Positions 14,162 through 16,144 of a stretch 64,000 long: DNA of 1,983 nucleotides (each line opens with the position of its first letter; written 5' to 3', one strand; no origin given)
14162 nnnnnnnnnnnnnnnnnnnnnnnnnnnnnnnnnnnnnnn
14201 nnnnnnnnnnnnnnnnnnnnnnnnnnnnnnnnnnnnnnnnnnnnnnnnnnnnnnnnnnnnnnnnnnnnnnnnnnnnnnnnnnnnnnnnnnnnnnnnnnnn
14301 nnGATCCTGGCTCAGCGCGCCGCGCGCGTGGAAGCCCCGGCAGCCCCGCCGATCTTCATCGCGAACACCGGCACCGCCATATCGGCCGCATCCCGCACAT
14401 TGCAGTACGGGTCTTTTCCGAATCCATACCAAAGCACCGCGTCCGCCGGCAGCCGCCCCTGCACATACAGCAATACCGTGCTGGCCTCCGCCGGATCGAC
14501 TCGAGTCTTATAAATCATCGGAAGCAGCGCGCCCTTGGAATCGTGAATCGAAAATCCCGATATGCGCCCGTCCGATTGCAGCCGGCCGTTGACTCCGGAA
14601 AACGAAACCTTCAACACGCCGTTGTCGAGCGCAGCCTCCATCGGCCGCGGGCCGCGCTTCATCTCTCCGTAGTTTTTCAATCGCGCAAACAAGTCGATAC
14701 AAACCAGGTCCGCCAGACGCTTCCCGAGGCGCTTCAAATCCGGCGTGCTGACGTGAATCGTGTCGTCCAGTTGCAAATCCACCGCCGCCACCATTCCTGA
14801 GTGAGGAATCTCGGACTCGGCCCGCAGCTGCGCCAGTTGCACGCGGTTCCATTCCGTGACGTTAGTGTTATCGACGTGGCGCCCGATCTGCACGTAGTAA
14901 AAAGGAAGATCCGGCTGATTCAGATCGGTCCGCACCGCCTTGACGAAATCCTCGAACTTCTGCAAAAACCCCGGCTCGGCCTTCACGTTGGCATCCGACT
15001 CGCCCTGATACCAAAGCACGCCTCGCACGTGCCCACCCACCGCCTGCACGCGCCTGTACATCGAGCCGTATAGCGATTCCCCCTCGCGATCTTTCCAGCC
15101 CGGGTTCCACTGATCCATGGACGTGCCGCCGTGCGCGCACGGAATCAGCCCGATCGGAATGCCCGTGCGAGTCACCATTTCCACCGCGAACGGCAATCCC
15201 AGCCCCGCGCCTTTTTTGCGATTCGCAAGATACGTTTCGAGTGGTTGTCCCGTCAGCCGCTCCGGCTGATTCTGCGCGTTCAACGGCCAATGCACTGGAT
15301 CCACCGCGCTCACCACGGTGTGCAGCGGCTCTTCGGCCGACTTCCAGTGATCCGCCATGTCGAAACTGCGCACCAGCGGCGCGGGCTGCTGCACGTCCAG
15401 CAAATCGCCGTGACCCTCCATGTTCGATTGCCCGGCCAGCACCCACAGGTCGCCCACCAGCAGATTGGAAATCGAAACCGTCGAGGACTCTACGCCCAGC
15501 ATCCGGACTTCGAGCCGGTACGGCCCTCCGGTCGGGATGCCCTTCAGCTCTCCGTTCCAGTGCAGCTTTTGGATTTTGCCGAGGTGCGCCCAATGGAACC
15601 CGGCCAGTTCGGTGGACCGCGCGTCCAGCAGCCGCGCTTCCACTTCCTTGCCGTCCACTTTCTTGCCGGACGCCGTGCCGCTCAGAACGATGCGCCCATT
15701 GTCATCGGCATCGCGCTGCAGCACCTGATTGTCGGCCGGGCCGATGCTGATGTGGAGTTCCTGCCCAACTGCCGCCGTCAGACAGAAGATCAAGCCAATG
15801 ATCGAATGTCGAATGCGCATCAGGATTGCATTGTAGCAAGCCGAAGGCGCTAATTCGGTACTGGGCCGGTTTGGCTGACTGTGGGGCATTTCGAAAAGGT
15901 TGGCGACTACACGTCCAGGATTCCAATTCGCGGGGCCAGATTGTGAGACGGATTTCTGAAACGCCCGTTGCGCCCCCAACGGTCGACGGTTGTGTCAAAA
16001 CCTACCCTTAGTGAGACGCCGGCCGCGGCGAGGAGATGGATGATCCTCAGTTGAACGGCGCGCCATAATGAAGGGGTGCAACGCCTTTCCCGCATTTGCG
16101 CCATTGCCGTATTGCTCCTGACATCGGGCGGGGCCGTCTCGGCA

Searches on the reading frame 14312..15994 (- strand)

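Call 69: search_protein_families(library=pfam, proteins=[window:14312-15994:-], max_evalue=0.0001)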
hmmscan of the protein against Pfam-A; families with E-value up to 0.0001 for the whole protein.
window:14312-15994:- (560 aa): 1 family
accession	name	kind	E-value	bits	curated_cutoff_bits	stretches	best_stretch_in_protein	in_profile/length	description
PF03629.24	SASA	-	7.9e-55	186.3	24.8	1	181-430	2-223/226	Carbohydrate esterase, sialic acid-specific acetylesterase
